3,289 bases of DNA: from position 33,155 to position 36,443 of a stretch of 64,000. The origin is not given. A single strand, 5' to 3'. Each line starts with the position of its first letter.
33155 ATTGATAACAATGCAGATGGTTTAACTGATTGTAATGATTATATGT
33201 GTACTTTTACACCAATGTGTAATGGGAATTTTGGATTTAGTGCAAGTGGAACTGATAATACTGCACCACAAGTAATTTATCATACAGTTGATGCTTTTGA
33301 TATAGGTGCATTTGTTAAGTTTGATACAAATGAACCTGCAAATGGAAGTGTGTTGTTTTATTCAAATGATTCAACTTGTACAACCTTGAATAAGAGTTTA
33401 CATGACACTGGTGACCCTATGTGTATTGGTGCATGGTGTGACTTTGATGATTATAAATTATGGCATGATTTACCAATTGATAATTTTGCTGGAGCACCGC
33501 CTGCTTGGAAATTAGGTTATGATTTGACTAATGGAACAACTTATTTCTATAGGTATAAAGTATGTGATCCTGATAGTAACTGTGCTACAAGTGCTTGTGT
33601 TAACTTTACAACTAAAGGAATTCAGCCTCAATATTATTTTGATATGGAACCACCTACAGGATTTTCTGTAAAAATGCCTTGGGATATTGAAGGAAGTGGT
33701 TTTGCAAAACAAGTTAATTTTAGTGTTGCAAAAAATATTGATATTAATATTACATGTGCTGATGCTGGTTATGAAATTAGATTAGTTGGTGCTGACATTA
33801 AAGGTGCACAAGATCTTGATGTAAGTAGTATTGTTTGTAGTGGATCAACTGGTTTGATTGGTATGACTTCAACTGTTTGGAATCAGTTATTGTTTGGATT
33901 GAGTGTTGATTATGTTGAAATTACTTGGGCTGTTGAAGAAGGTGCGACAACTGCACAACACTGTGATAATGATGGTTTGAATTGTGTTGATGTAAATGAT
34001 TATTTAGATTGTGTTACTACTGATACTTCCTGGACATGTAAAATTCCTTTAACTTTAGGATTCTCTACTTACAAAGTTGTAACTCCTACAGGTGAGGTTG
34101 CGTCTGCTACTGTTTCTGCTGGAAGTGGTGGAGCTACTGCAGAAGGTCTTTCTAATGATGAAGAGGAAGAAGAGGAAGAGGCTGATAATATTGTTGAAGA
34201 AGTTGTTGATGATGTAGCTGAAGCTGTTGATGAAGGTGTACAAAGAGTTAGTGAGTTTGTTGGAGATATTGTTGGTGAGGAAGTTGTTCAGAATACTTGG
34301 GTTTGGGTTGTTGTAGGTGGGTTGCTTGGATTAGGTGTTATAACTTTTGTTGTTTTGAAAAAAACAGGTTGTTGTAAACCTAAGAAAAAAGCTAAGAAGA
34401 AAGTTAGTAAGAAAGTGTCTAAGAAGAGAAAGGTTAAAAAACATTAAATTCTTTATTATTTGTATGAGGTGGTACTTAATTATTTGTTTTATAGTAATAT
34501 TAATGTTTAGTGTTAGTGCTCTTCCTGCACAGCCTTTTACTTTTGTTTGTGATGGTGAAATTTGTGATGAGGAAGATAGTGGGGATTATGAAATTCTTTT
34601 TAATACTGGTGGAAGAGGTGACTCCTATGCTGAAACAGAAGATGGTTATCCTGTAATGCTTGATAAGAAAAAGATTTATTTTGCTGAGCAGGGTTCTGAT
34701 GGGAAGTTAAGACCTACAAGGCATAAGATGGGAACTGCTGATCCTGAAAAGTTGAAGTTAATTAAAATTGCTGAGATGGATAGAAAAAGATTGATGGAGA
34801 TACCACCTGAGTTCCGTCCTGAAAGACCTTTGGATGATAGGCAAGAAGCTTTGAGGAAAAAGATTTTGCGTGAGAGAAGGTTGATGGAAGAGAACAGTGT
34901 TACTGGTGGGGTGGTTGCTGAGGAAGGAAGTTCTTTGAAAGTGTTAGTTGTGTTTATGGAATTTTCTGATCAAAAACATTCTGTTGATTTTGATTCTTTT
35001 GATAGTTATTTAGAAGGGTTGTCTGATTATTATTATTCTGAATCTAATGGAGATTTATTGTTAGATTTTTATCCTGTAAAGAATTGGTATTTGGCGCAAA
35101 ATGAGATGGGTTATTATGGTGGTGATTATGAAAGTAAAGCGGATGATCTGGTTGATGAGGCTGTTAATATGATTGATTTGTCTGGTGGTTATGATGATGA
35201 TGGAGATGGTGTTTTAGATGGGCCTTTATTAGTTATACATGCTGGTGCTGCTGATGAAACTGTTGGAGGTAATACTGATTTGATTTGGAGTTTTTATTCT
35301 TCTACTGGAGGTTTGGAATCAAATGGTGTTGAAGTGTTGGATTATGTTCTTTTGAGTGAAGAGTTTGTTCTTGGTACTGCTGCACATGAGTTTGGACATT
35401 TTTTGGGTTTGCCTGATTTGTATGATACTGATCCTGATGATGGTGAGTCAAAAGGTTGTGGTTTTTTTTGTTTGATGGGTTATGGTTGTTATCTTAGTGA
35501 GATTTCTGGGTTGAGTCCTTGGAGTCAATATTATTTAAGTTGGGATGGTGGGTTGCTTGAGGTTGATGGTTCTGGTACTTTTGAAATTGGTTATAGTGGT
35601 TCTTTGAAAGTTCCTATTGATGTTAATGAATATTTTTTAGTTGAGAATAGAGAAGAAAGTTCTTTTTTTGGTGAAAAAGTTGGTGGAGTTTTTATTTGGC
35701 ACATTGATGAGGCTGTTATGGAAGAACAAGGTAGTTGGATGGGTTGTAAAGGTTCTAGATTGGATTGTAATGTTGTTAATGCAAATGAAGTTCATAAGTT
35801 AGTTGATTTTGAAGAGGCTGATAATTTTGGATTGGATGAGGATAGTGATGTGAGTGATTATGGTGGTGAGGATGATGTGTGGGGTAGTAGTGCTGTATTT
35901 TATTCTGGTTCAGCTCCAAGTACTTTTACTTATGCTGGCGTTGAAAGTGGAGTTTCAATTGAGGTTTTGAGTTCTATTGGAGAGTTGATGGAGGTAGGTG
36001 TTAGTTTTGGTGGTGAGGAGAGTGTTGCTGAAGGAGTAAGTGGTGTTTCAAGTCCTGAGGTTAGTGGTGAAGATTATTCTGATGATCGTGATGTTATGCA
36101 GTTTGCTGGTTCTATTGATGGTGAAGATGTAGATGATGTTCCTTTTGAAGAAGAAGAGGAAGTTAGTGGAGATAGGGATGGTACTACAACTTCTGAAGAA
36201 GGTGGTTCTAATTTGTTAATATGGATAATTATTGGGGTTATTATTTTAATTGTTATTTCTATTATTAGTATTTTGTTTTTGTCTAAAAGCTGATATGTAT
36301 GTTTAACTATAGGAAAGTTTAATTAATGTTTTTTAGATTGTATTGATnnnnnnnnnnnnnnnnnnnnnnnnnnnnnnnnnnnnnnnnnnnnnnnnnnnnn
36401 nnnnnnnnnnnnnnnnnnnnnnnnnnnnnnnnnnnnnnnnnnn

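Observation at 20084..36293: Three consecutive surface proteins sharing a C-terminal module of poly-Glu stretch, QRV(A/S)EF and a TM helix, with a basic tail on the second: a possible novel anchoring or sorting signal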

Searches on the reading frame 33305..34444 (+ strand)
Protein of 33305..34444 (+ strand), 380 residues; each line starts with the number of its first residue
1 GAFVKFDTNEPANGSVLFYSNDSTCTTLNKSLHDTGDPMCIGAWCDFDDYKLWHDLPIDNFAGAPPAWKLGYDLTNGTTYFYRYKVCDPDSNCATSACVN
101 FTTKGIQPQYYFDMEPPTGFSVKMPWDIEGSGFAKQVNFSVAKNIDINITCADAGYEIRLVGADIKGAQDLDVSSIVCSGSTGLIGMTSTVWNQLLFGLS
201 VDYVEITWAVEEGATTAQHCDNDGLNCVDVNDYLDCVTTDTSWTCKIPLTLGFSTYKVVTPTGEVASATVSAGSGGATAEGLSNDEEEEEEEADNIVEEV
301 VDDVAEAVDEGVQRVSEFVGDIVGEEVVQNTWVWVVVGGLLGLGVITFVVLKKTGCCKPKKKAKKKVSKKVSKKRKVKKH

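Call 20: search_protein_families(library=ncbifam, proteins=[window:33305-34444:+], max_evalue=10)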
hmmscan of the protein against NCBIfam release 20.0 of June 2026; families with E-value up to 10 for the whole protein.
window:33305-34444:+ (380 aa): 1 family
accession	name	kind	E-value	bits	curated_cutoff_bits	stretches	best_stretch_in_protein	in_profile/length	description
NF047362.1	CT392_fam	equivalog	0.97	8.3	160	1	273-324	64-117/383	CT392 family protein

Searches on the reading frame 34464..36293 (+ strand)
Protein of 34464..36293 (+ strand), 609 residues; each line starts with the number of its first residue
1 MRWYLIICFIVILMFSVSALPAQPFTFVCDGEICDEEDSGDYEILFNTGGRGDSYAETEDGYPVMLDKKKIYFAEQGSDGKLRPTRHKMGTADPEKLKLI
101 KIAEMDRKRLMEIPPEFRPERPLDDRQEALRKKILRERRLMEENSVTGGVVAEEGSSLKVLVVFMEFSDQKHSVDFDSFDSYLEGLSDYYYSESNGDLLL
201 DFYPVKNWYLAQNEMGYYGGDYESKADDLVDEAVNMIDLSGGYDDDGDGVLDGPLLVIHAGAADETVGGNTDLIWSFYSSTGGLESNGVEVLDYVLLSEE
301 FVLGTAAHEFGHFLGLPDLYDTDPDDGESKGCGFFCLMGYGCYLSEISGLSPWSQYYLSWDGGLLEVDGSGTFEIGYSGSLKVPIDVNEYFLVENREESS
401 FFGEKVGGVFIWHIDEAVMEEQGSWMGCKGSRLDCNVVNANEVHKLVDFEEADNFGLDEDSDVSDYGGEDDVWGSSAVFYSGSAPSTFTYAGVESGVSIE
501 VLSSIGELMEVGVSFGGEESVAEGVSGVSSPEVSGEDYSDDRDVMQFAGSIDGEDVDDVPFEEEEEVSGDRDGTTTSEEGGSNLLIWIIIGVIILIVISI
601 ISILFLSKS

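Call 8: search_protein_families(library=pfam, proteins=[window:34464-36290:+], max_evalue=0.01)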
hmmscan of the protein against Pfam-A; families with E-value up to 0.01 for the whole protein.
window:34464-36290:+ (609 aa): 1 family
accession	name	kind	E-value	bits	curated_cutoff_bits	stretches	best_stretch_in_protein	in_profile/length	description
PF05547.17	Peptidase_M6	-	1.3e-13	51.4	22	1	181-352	65-274/294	Immune inhibitor A peptidase M6, catalytic domain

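Call 9: search_protein_families(library=ncbifam, proteins=[window:34464-36290:+], max_evalue=0.01)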
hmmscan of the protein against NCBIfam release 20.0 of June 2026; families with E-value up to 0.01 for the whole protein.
window:34464-36290:+ (609 aa): 3 families
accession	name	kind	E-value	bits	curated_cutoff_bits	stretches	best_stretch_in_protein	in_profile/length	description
TIGR03296.1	M6dom_TIGR03296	domain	7.6e-32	111.3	110.8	1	162-400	1-272/286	M6 family metalloprotease domain-containing protein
NF052323.1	T9SSA_dep_M6i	equivalog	1.4e-11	43.2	600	2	307-398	257-356/1043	T9SS-dependent M6-like inactivated metalloprotease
NF033628.1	snapalysin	exception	0.0081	16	300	0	278-322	125-168/207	snapalysin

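Call 15: find_encoding_contigs(protein=window:34464-36293:+, flank=10000)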
Protein window:34464-36293:+ (609 aa): 11 contigs read that carry it; 6 places shown.
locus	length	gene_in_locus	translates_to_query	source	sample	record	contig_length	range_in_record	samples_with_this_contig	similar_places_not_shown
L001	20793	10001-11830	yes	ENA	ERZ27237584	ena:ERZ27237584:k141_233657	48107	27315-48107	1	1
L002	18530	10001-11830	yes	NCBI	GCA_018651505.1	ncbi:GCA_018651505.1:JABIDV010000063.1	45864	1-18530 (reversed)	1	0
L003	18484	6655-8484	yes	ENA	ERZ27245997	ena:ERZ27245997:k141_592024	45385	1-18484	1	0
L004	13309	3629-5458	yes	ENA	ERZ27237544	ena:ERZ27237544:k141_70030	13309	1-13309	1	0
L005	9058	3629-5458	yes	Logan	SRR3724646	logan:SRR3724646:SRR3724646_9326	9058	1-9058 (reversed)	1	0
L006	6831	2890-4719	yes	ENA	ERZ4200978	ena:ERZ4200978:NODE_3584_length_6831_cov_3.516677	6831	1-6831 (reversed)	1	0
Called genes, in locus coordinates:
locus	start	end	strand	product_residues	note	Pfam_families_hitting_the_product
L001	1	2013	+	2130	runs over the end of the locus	-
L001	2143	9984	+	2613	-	-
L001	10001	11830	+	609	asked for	PF05547:Peptidase_M6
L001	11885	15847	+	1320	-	PF03833:PolC_DP2_N, PF24844:PolC_DP2_central, PF24846:PolC_DP2_cat, PF14890:Intein_splicing (weak), PF24846:PolC_DP2_cat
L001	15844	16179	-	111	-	-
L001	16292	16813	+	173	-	-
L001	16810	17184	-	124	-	-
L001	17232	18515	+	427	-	PF02403:Seryl_tRNA_N, PF00587:tRNA-synt_2b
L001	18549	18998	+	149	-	-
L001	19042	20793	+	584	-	?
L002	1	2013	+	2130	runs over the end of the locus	-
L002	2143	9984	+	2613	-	-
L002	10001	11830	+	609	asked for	PF05547:Peptidase_M6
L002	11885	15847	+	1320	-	PF03833:PolC_DP2_N, PF24844:PolC_DP2_central, PF24846:PolC_DP2_cat, PF14890:Intein_splicing (weak), PF24846:PolC_DP2_cat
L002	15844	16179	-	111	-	-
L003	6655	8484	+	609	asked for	PF05547:Peptidase_M6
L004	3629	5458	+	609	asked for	PF05547:Peptidase_M6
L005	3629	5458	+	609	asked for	PF05547:Peptidase_M6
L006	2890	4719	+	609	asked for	PF05547:Peptidase_M6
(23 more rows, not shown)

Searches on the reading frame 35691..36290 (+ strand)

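Call 20: search_protein_families(library=ncbifam, proteins=[window:35691-36290:+], max_evalue=10)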
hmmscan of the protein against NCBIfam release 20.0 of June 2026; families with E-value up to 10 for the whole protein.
window:35691-36290:+ (200 aa): 4 families
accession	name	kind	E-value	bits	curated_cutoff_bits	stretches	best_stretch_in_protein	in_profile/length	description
NF052323.1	T9SSA_dep_M6i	equivalog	0.0049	14.8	600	1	2-64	429-487/1043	T9SS-dependent M6-like inactivated metalloprotease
NF006283.1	PRK08455.1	equivalog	0.024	14.3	187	1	163-197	6-40/182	flagellar basal body-associated protein FliL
NF038277.1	accessory_MacP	equivalog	0.063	13.7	45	1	154-197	55-98/98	cell wall synthase accessory phosphoprotein MacP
TIGR03927.1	T7SS_EssA_Firm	equivalog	0.068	13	32.45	1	155-194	105-144/151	type VII secretion protein EssA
